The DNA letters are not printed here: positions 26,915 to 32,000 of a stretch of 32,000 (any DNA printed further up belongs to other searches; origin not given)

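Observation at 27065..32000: Type I PKS with enediyne-type domain order and an in-cis phosphopantetheinyl transferase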

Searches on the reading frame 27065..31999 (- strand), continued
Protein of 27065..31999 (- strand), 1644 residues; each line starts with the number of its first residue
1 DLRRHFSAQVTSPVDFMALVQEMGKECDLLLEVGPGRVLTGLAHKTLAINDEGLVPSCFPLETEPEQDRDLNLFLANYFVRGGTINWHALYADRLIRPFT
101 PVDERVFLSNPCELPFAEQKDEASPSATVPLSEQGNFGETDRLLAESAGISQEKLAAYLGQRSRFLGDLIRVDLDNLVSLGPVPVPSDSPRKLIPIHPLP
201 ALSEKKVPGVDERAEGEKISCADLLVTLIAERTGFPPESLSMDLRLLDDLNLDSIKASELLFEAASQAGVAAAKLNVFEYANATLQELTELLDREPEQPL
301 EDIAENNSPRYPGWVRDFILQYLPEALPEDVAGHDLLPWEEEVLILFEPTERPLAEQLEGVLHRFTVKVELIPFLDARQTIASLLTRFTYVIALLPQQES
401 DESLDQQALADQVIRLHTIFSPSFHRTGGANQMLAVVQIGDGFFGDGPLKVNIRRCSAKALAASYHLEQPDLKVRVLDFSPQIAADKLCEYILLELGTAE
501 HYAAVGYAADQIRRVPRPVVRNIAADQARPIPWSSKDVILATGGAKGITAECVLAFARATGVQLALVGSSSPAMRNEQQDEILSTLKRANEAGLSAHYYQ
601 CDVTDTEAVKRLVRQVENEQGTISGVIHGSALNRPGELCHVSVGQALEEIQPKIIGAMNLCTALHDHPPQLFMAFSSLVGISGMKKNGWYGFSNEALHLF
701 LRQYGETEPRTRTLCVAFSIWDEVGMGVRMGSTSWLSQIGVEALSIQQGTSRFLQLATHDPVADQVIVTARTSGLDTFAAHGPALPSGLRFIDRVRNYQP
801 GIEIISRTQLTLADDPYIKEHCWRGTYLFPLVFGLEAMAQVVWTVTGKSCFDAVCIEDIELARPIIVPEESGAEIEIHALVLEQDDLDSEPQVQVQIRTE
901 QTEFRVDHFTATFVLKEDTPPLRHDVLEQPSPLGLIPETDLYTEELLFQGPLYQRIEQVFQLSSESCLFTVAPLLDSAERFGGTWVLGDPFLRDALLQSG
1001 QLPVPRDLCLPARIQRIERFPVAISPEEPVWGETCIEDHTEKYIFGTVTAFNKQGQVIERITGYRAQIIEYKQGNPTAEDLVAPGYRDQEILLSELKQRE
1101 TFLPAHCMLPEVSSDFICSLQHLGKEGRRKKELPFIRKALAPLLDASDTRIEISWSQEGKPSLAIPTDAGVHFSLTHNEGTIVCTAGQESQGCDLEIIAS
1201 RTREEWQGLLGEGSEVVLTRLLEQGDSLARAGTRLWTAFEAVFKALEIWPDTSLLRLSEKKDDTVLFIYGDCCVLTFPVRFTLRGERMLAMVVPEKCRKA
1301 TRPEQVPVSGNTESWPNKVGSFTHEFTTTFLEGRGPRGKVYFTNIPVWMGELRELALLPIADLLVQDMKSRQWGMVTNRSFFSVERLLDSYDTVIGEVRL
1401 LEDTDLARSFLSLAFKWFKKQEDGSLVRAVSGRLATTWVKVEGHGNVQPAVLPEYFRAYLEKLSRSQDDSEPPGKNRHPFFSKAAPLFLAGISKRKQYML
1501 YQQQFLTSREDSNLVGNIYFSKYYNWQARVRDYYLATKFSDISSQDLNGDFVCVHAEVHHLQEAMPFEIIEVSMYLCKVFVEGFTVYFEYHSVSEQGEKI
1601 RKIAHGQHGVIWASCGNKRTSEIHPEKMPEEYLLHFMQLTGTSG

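Call 41: find_encoding_contigs(protein=P0111, flank=10000, max_places=1)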
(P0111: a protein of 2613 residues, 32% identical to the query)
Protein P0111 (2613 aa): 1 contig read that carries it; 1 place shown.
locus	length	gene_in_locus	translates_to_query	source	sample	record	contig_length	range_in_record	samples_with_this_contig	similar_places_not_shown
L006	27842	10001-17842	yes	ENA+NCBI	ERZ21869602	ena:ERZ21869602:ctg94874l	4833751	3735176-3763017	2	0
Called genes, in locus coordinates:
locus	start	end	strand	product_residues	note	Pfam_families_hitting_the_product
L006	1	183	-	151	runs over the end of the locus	PF09970:DUF2204 (weak), PF14907:NTP_transf_5 (weak), PF19502:DUF6036, PF08843:AbiEii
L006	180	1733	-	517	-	PF05362:Lon_C (weak), PF13541:ChlI, PF01078:Mg_chelatase, PF07728:AAA_5, PF00493:MCM (weak), PF13335:Mg_chelatase_C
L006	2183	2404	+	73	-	-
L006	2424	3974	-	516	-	PF00027:cNMP_binding, PF12147:Methyltransf_20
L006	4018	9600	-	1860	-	PF00069:Pkinase, PF07714:PK_Tyr_Ser-Thr, PF13191:AAA_16, PF01590:GAF, PF13185:GAF_2 (weak), PF13426:PAS_9 (weak), PF01966:HD, PF13487:HD_5, +1 more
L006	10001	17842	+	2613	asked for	PF00109:ketoacyl-synt, PF02801:Ketoacyl-synt_C, PF16197:KAsynt_C_assoc, PF00698:Acyl_transf_1, PF00106:adh_short, PF08659:KR, PF13561:adh_short_C2, PF21089:PKS_DH_N, +2 more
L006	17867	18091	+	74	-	-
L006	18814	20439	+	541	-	PF02518:HATPase_c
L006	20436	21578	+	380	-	PF00072:Response_reg (weak)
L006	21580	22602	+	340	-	PF00145:DNA_methylase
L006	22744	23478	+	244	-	PF00215:OMPdecase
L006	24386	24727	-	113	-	-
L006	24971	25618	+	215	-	-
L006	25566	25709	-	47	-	-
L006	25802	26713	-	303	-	PF01040:UbiA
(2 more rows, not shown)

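Call 44: find_encoding_contigs(protein=P0098, flank=10000, max_places=1)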
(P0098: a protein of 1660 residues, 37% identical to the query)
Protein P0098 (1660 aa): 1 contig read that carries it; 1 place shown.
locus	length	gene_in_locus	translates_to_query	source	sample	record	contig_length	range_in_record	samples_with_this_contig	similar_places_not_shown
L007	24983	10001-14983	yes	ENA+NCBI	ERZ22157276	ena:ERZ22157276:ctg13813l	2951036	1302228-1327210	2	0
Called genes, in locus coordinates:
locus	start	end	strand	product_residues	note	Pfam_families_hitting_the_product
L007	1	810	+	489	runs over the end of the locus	PF00072:Response_reg, PF00512:HisKA (weak)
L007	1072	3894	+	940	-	PF00072:Response_reg, PF24896:Receiver_CRE1 (faint), PF08448:PAS_4, PF00512:HisKA, PF02518:HATPase_c, PF00072:Response_reg, PF01627:Hpt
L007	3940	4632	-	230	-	PF00733:Asn_synthase (weak), PF02568:ThiI (faint), PF06508:QueC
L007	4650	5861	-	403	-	PF01385:OrfB_IS605, PF07282:Cas12f1-like_TNB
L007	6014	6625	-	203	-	PF13353:Fer4_12 (weak), PF04055:Radical_SAM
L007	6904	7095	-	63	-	-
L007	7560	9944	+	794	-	PF00109:ketoacyl-synt, PF02801:Ketoacyl-synt_C, PF16197:KAsynt_C_assoc, PF00698:Acyl_transf_1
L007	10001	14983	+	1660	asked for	PF00550:PP-binding (weak), PF00106:adh_short, PF08659:KR, PF13561:adh_short_C2, PF21089:PKS_DH_N, PF14765:PS-DH, PF13279:4HBT_2 (weak)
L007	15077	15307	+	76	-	-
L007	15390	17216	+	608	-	PF04820:Trp_halogenase (faint)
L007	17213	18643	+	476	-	-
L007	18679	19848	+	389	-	PF12704:MacB_PCD (weak), PF02687:FtsX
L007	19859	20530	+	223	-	PF00005:ABC_tran, PF02463:SMC_N, PF13481:AAA_25 (faint), PF13304:AAA_21 (faint)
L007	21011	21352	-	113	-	PF08869:XisI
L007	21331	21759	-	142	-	PF08814:XisH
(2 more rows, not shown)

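Call 47: search_solved_structures(query=P0002, max_evalue=1e-30)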
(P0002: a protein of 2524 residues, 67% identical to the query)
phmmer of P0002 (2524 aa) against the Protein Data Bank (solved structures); distinct sequences matched with E-value up to 1e-30: 70 (the best 60 are shown).
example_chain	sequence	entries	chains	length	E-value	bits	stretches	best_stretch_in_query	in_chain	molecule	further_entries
7zma_A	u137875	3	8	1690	1.9e-87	296.8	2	6-477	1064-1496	Putative polyketide synthase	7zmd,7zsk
4mz0_A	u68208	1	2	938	2.6e-78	266.5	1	189-948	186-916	CurL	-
7s6c_A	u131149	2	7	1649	2.1e-72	246.9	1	183-950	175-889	6-deoxyerythronolide-B synthase EryA2, modules 3 and 4, Lsd14 Polyketide synthase fusion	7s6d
7uwr_A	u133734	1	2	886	1.7e-70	240.6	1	177-852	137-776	Narbonolide/10-deoxymethynolide synthase PikA1, modules 1 and 2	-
8xjy_A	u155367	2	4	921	2.2e-68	233.6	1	166-949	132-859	Polyketide synthase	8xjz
8xju_A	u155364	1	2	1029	3.6e-68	232.9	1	166-948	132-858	Polyketide synthase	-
5erf_A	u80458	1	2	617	2.2e-66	227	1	190-571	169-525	Polyketide synthase PksL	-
5eny_A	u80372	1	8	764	5.3e-66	225.7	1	190-571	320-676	Polyketide synthase PksL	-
5e5n_A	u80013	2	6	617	5.2e-65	222.4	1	190-571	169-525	Polyketide synthase PksL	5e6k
7s6b_A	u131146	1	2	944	8.5e-62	211.8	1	183-950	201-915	Polyketide synthase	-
8g4u_A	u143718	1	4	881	2.8e-61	210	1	183-945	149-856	EryAIII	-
7m7e_B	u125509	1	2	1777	4e-61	209.5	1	184-946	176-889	6-deoxyerythronolide-B synthase EryA2, modules 3 and 4,EryAI,6-deoxyerythronolide-B syntha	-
7m7i_B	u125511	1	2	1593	1.5e-59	204.3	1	183-976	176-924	EryAI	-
7m7j_B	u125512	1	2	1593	1.6e-59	204.2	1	183-976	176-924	EryAI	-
7m7f_B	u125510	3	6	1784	2.4e-59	203.6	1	183-976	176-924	EryAI,6-deoxyerythronolide-B synthase EryA3, modules 5 and 6 chimera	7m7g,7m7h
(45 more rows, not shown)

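Call 50: search_dna_similar(query=window:27068-31999:-, collection=plasmids, mode=protein, max_evalue=1e-20, max_rows=30)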
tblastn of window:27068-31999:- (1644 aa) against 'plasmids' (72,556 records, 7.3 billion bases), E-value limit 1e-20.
Records with a match: 49; places in all: 52; records where one place covers at least 80% of the query: 1.
Best place of each record, by identity: <60% 49.
By first word of the organism name: Streptomyces 46; Gloeothece 1; Nonomuraea 1; Sinorhizobium 1.
By predicted mobility (MOB-suite, as given by PLSDB): non-mobilizable 44; mobilizable 4; conjugative 1.
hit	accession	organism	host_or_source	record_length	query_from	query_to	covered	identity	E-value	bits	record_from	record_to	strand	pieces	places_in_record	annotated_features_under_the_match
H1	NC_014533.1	Gloeothece verrucosa PCC 7822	fresh water in rice field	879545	1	1644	99%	36.1%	0e+0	940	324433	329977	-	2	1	SDR family NAD(P)-dependent oxidoreductase | type I polyketide synthase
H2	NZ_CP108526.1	Streptomyces zaomyceticus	-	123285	214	1277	65%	30.1%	1e-83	313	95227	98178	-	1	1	type I polyketide synthase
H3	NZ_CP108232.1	Streptomyces zaomyceticus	-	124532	214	1277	65%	30.1%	1e-83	313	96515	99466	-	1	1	type I polyketide synthase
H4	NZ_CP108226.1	Streptomyces zaomyceticus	-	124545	214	1277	65%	30.1%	1e-83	313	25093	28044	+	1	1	type I polyketide synthase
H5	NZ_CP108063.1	Streptomyces zaomyceticus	-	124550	214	1277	65%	30.1%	1e-83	313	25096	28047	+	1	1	type I polyketide synthase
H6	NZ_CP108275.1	Streptomyces zaomyceticus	-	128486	214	1277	65%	30.1%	1e-83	313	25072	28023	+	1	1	type I polyketide synthase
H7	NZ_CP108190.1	Streptomyces zaomyceticus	-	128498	214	1277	65%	30.1%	1e-83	313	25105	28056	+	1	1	type I polyketide synthase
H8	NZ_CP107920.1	Streptomyces sp. NBC_00441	-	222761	220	1277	64%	29.6%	6e-86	321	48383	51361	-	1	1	type I polyketide synthase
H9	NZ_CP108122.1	Streptomyces sp. NBC_00209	-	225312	220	1277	64%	29.5%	2e-85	320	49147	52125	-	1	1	type I polyketide synthase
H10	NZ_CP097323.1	Streptomyces sp. RerS4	root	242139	223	1277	64%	29.5%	2e-83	313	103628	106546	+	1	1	type I polyketide synthase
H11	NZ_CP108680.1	Streptomyces sp. NBC_01216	-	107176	223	1277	64%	29.5%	2e-91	338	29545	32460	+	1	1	type I polyketide synthase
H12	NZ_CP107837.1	Streptomyces sp. NBC_00523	-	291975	215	1301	66%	28.1%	2e-79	300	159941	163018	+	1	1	type I polyketide synthase | acyl-CoA thioesterase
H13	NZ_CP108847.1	Streptomyces sp. NBC_00846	-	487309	209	1277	65%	28.5%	7e-78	295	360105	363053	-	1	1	type I polyketide synthase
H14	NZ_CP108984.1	Streptomyces sp. NBC_00726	-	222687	224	1301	66%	28.2%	8e-81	305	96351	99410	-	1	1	type I polyketide synthase | acyl-CoA thioesterase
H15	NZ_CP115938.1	Streptomyces goshikiensis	microorganism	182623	223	1277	64%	28.8%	2e-86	322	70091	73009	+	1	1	type I polyketide synthase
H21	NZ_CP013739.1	Streptomyces globisporus C-1027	soil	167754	220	1245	62%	29.4%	1e-82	310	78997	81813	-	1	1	type I polyketide synthase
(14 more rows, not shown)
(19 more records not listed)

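Call 51: get_annotated_region(hit=H21, flank=12000)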
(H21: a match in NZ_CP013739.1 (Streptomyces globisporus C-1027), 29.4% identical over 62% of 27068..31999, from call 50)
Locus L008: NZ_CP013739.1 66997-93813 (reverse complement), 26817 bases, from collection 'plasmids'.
description: Streptomyces globisporus C-1027 plasmid SGLP1, complete sequence
organism: Streptomyces globisporus C-1027 (NCBI taxid 1172567)
taxonomy: Bacteria; Actinomycetota; Actinomycetes; Kitasatosporales; Streptomycetaceae; Streptomyces; Streptomyces globisporus; Streptomyces globisporus C-1027
host: -; source: soil; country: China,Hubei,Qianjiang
typing (MOB-suite, as given by PLSDB): non-mobilizable; replicon rep_cluster_1910
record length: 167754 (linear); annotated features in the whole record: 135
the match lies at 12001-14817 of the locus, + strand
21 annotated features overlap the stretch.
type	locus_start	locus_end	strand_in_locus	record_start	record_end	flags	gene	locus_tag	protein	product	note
CDS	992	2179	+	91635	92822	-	-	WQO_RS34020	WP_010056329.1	transposase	-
CDS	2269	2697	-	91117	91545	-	-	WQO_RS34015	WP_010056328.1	hypothetical protein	-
CDS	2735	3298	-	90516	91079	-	-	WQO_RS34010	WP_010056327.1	hypothetical protein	-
CDS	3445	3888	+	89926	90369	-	-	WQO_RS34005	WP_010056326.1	helix-turn-helix domain-containing protein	-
CDS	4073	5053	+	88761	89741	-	-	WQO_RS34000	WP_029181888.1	DUF1702 family protein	-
CDS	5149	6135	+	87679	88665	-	-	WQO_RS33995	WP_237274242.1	DUF1702 family protein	-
CDS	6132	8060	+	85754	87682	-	-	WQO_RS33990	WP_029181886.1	CRTAC1 family protein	-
CDS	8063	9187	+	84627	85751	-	-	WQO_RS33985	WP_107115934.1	RnfABCDGE type electron transport complex subunit D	-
CDS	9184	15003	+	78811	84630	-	-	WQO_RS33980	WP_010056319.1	type I polyketide synthase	GO:0030639 - polyketide biosynthetic process [Evidence IEA]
CDS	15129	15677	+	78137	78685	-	-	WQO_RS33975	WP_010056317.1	NADH-dependent FAD reductase SgcE6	-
CDS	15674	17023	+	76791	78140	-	-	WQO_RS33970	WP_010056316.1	cytochrome P450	-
CDS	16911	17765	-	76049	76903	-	-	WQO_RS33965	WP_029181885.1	AraC family transcriptional regulator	-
CDS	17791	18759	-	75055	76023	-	-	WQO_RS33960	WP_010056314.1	streptomycin biosynthesis operon regulator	-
CDS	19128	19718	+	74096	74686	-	-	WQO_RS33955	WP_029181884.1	DUF5987 family protein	-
CDS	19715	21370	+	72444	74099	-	-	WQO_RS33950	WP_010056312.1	GMC family oxidoreductase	-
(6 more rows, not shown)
